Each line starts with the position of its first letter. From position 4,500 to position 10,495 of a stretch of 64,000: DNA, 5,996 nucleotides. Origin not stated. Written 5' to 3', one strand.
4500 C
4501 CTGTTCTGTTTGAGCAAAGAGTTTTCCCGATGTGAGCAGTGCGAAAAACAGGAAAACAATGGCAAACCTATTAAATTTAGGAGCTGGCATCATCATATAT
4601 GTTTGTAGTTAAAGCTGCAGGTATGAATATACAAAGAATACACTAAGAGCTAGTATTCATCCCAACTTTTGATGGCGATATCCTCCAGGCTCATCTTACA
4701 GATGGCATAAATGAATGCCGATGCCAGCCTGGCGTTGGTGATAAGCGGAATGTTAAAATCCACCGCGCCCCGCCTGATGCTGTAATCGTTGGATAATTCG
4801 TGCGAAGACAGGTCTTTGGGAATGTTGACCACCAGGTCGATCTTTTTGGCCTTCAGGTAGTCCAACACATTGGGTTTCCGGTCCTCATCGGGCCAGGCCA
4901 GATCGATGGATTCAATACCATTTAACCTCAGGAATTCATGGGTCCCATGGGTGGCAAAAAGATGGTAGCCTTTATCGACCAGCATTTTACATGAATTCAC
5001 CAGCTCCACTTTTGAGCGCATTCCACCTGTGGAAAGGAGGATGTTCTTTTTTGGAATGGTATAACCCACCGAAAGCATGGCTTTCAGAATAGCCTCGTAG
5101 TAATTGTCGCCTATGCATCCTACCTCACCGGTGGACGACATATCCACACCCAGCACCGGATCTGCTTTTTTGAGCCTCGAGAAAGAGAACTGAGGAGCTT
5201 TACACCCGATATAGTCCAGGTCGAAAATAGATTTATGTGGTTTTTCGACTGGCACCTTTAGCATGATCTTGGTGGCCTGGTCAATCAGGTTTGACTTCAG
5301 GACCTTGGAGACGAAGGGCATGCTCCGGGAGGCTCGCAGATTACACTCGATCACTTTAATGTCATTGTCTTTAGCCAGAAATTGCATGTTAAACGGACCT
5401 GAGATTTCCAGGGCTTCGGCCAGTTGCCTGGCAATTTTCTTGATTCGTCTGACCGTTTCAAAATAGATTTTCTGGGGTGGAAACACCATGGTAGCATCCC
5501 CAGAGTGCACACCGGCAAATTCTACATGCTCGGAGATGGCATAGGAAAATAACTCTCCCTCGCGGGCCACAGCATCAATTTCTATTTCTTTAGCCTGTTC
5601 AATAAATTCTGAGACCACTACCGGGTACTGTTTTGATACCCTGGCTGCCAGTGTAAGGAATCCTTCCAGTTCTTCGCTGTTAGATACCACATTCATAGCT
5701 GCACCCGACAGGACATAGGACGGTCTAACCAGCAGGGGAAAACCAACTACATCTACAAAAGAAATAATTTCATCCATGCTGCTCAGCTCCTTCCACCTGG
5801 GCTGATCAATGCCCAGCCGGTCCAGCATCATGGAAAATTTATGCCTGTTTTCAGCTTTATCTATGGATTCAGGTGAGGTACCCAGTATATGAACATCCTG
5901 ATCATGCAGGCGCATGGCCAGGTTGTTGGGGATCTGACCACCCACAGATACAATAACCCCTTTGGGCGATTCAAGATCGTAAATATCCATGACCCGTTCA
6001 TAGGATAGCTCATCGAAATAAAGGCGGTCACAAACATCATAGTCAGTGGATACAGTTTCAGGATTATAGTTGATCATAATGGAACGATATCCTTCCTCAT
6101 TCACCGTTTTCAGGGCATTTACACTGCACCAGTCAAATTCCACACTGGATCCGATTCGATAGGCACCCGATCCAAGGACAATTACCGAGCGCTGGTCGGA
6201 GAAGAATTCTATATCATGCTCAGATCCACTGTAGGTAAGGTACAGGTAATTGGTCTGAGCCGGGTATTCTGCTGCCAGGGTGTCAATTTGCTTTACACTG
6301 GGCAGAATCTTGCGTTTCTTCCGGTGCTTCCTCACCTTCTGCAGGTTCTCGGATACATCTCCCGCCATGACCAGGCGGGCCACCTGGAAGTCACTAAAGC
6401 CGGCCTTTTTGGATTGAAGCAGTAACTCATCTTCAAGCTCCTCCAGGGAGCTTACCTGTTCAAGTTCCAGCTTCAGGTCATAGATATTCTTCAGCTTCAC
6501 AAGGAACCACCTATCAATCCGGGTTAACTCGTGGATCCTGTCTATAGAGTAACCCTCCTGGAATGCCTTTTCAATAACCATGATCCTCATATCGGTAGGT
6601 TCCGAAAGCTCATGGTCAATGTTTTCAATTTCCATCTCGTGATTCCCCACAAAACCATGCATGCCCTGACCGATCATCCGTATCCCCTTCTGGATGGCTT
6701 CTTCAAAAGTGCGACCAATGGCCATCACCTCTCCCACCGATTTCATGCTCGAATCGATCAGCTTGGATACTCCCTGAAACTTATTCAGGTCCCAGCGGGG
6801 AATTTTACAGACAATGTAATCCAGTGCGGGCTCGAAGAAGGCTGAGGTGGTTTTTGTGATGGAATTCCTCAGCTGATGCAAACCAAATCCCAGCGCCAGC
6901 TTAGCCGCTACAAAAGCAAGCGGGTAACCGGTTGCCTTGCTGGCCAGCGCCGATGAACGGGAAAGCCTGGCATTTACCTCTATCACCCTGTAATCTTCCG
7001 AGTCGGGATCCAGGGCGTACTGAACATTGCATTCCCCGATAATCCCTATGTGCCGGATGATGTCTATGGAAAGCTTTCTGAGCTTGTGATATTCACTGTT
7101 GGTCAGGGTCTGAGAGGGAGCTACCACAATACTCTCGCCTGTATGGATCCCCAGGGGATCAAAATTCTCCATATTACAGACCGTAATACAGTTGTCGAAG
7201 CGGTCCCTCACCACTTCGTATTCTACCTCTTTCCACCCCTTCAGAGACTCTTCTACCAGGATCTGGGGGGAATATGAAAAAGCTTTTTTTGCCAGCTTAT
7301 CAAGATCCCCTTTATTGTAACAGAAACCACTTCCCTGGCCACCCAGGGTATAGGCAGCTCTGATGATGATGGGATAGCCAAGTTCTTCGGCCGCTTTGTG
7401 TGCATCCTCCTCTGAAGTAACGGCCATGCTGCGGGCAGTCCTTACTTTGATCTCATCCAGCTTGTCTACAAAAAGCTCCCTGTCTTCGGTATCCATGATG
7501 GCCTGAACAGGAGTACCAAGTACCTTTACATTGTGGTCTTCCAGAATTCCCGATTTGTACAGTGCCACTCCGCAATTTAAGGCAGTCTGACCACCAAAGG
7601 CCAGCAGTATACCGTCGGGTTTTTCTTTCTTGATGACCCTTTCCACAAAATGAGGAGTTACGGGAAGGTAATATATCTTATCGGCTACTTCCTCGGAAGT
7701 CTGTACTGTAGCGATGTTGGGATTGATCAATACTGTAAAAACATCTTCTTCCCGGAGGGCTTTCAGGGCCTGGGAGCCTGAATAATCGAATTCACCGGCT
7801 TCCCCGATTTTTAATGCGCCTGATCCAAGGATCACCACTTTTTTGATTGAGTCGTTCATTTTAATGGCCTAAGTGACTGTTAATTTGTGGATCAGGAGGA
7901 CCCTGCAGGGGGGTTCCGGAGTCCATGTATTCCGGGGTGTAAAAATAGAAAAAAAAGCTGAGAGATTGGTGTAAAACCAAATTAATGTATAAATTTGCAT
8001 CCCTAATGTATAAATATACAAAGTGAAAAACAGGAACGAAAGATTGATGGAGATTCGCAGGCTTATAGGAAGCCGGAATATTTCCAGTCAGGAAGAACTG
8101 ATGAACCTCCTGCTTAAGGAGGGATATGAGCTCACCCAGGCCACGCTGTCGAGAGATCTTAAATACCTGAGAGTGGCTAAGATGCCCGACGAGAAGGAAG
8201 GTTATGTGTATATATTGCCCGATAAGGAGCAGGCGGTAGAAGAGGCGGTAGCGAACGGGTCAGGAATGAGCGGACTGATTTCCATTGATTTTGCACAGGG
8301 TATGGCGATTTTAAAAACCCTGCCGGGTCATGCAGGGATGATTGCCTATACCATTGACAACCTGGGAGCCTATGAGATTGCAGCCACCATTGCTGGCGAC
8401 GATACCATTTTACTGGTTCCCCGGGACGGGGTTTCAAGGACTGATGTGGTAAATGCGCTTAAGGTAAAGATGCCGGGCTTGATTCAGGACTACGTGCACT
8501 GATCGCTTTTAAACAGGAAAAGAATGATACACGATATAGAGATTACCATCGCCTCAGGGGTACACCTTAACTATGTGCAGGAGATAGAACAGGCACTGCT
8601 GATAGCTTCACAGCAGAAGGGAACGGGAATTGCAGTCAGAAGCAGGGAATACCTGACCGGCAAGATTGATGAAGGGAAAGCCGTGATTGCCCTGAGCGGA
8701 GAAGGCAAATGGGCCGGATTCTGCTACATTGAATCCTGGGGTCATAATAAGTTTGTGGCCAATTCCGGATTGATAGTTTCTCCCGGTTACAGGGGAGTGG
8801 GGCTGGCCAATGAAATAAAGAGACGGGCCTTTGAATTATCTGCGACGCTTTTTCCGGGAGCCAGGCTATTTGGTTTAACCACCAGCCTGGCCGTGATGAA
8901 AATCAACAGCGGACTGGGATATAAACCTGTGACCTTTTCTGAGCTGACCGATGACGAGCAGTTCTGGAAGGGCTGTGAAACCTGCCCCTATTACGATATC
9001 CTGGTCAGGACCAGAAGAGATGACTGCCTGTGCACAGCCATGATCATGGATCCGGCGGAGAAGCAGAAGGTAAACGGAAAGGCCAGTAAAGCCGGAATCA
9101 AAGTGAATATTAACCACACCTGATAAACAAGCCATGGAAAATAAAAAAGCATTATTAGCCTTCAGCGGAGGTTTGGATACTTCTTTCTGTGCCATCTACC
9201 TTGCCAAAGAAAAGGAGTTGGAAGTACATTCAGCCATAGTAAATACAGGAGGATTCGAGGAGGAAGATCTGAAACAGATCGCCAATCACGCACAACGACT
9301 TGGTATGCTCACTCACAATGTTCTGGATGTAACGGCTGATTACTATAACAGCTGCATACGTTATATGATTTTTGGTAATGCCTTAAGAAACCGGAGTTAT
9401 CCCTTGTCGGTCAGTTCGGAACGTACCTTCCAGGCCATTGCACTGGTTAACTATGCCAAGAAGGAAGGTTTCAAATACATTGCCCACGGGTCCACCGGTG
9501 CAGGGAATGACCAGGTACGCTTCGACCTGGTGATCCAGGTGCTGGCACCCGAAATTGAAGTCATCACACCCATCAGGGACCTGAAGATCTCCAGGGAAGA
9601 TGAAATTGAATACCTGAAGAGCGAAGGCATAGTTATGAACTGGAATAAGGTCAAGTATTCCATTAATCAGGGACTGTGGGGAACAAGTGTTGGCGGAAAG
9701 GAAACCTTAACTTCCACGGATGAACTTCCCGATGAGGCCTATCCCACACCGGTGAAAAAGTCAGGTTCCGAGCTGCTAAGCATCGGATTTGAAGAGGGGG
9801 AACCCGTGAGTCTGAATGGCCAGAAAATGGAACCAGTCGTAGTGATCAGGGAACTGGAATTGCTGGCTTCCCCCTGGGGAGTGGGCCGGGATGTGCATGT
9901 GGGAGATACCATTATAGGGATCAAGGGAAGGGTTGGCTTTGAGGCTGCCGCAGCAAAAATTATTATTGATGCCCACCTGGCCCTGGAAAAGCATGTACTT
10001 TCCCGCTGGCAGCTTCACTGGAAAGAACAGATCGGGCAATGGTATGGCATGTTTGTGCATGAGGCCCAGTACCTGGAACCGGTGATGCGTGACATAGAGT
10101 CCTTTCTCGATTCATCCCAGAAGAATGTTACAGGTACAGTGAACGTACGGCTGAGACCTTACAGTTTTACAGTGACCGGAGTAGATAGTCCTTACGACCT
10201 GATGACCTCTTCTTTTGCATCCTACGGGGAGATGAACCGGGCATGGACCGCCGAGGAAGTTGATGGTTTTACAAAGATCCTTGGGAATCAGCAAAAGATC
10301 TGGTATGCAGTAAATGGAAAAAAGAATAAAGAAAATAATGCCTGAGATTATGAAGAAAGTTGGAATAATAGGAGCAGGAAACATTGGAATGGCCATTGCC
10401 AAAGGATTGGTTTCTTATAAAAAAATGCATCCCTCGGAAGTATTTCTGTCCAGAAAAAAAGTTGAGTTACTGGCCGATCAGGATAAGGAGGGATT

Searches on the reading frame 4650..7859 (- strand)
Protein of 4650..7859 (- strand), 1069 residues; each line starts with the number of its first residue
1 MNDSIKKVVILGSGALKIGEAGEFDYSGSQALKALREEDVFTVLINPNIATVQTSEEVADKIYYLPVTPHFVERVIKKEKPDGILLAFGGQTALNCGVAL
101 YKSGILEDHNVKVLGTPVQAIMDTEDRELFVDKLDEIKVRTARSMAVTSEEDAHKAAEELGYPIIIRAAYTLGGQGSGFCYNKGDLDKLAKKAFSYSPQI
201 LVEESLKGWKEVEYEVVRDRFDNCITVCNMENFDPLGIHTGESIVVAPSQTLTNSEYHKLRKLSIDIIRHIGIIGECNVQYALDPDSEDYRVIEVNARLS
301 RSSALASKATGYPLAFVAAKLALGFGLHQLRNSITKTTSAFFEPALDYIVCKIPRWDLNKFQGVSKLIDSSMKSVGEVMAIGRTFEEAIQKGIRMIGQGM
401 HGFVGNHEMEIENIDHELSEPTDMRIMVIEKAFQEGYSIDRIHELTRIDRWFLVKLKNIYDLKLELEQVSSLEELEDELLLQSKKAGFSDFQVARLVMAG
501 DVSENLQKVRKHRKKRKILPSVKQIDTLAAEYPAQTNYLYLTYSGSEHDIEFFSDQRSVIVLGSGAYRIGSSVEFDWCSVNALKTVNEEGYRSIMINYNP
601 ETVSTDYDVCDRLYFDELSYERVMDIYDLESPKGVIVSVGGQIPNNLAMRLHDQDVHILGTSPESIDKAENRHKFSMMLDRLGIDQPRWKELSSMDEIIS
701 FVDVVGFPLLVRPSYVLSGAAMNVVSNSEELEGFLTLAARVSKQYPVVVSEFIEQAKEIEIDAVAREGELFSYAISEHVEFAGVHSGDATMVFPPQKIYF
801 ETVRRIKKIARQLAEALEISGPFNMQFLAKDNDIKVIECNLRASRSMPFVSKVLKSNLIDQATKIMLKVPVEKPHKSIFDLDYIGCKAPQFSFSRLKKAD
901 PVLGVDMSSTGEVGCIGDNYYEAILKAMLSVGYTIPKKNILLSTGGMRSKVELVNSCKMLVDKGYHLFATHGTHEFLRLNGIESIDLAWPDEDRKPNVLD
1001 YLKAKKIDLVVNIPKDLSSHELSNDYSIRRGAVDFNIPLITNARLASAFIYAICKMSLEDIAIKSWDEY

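Call 75: search_protein_families(library=pfam, proteins=[window:4650-7859:-], max_evalue=0.00001)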
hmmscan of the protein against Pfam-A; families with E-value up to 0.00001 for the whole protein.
window:4650-7859:- (1069 aa): 7 families
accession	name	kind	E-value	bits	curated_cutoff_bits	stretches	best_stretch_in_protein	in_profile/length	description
PF02786.22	CPSase_L_D2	-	1.6e-103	345.2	19.8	2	126-329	1-210/211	Carbamoyl-phosphate synthase L chain, ATP binding domain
PF25596.1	CPSase_L_D1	-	6.9e-91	300.5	27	2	556-668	2-118/118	Carbamoyl phosphate synthase preATP-grasp domain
PF02787.25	CPSase_L_D3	-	1.6e-26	92.5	26.6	1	417-496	2-79/80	Carbamoyl-phosphate synthetase large chain, oligomerisation domain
PF02222.28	ATP-grasp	-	3.6e-24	85.8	27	2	678-842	2-162/179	ATP-grasp domain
PF02142.27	MGS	-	1.8e-19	70.1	24.1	1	952-1041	1-94/94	MGS-like domain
PF07478.18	Dala_Dala_lig_C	-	5.9e-17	62.3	24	2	688-840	11-173/204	D-ala D-ala ligase C-terminus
PF15632.11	ATPgrasp_Ter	-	2.9e-11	43.7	29.1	1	747-876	5-118/131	ATP-grasp in the biosynthetic pathway with Ter operon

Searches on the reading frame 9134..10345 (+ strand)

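Call 75: search_protein_families(library=pfam, proteins=[window:9134-10345:+], max_evalue=0.00001)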
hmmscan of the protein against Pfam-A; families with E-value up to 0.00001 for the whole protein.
window:9134-10345:+ (403 aa): 2 families
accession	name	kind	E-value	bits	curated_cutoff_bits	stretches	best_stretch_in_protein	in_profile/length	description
PF00764.25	Arginosuc_synth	-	5.3e-41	140.8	27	1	6-166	2-161/162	Arginosuccinate synthase N-terminal HUP domain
PF20979.2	Arginosuc_syn_C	-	9.5e-39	133.7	27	1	175-390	1-219/219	Arginosuccinate synthase C-terminal domain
